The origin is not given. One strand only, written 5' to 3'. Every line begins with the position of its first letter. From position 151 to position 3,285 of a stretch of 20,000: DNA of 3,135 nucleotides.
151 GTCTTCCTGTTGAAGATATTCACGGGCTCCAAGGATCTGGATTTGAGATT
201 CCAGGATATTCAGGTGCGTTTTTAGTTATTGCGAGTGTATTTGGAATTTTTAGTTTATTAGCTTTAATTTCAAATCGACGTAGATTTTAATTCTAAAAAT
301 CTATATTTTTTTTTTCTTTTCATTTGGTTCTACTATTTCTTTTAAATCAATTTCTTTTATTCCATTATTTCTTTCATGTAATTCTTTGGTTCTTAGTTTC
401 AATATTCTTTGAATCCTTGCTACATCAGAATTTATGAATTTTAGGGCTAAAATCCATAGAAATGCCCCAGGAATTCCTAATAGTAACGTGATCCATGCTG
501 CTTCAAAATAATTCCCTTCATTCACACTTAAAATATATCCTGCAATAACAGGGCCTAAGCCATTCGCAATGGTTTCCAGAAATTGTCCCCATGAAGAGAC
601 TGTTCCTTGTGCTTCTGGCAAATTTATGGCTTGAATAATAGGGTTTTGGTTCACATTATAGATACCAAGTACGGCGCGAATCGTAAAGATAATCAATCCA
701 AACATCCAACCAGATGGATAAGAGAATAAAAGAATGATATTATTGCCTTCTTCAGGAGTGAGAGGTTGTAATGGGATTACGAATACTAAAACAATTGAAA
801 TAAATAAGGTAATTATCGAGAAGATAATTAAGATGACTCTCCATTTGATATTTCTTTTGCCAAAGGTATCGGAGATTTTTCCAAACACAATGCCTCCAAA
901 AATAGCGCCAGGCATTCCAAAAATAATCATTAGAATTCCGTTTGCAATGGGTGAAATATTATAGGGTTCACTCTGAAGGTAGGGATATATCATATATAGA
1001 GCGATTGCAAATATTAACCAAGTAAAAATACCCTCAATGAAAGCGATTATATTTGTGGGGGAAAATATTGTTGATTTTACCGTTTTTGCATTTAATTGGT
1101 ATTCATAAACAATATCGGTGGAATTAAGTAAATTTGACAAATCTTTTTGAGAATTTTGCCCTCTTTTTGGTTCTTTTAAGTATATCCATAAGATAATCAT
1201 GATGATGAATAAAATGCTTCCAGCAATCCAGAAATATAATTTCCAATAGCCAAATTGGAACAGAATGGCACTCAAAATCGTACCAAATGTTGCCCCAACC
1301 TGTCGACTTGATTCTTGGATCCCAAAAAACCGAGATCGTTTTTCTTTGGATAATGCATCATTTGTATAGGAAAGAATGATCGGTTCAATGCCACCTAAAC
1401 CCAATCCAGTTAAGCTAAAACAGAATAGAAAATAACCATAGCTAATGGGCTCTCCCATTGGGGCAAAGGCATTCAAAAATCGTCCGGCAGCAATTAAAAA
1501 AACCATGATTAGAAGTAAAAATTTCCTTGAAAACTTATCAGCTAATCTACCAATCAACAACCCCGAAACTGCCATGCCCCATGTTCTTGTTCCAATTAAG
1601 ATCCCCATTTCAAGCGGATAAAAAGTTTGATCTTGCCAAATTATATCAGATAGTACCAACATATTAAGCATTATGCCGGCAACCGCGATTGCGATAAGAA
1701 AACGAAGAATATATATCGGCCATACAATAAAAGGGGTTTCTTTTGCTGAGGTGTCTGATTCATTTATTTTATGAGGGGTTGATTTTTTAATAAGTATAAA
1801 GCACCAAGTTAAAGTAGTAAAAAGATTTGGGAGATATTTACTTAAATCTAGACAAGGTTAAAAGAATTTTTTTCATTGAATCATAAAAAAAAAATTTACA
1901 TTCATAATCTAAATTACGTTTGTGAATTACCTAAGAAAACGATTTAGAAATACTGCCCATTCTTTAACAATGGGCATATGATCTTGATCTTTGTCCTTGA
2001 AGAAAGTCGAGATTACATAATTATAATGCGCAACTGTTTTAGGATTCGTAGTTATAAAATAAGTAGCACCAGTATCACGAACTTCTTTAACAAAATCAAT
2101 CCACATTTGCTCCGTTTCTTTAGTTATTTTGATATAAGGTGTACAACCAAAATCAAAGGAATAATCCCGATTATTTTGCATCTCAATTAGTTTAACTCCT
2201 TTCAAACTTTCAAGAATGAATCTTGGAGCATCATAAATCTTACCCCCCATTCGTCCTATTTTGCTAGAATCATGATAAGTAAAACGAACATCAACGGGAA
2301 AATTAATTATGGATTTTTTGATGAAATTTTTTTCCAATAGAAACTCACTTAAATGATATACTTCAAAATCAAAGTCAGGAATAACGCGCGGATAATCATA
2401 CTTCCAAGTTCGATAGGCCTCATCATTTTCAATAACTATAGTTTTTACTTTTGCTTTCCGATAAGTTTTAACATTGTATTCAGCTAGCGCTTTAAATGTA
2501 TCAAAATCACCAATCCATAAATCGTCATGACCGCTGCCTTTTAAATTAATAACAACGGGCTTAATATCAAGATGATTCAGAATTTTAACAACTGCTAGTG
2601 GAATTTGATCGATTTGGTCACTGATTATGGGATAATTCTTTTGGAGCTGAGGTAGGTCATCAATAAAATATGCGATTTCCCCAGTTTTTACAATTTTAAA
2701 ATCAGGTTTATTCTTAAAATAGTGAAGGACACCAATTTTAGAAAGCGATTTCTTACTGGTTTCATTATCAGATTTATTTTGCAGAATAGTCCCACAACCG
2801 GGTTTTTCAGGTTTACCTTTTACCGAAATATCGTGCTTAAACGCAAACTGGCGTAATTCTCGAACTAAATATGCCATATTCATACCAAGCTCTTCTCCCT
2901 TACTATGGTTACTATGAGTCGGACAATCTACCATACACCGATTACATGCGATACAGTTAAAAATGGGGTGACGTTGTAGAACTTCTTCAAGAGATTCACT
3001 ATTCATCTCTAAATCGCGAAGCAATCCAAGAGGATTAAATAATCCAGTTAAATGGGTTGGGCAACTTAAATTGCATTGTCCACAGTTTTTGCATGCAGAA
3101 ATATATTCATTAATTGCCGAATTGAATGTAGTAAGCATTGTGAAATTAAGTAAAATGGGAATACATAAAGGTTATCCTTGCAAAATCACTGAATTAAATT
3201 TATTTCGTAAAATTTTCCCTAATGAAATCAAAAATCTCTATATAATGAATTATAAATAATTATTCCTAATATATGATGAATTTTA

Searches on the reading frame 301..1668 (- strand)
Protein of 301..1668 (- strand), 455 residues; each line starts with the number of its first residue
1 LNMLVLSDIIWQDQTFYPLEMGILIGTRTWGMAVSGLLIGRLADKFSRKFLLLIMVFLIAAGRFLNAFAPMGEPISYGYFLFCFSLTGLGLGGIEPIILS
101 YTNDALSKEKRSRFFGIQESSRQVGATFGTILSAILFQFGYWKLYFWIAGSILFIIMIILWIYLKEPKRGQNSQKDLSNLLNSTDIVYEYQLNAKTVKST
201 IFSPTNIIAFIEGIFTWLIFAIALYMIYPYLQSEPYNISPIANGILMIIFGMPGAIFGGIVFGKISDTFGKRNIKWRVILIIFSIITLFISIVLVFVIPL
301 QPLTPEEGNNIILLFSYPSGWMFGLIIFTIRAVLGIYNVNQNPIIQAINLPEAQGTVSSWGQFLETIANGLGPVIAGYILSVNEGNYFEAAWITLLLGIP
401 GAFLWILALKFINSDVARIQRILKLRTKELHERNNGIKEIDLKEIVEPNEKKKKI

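Call 5: search_protein_families(library=pfam, proteins=[window:301-1668:-], max_evalue=0.001)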
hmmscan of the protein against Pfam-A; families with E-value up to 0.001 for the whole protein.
window:301-1668:- (455 aa): 3 families
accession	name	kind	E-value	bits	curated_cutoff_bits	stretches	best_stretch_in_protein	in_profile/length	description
PF07690.21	MFS_1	-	1.9e-39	136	33.4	1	5-373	18-347/347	Major Facilitator Superfamily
PF00083.30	Sugar_tr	-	1.4e-13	51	22.3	1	21-169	48-196/452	Sugar (and other) transporter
PF03137.26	OATP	-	0.00014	20.8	25.8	1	79-293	135-384/545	Organic Anion Transporter Polypeptide (OATP) family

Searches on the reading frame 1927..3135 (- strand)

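Call 5: search_protein_families(library=pfam, proteins=[window:1927-3135:-], max_evalue=0.001)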
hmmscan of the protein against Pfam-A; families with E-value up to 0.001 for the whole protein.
window:1927-3135:- (402 aa): 8 families
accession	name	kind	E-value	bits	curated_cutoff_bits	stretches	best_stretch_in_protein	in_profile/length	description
PF13183.11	Fer4_8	-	4.5e-07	30.8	27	1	12-74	2-67/68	4Fe-4S dicluster domain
PF13534.11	Fer4_17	-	2.3e-06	28.5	22.2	1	14-74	1-59/61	4Fe-4S dicluster domain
PF13187.11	Fer4_9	-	1.2e-05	25.7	27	1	14-74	1-50/52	4Fe-4S dicluster domain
PF13237.11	Fer4_10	-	2.9e-05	24.4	25.5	0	13-72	7-53/53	4Fe-4S dicluster domain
PF12838.12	Fer4_7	-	0.00034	21.5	27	0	15-73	2-50/52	4Fe-4S dicluster domain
PF12837.12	Fer4_6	-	0.00035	20.8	25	0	13-28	7-22/24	4Fe-4S binding domain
PF13484.11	Fer4_16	-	0.00036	21.7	30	0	60-105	1-48/66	4Fe-4S double cluster binding domain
PF13746.11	Fer4_18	-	0.00057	20.5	27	0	49-80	49-80/114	4Fe-4S dicluster domain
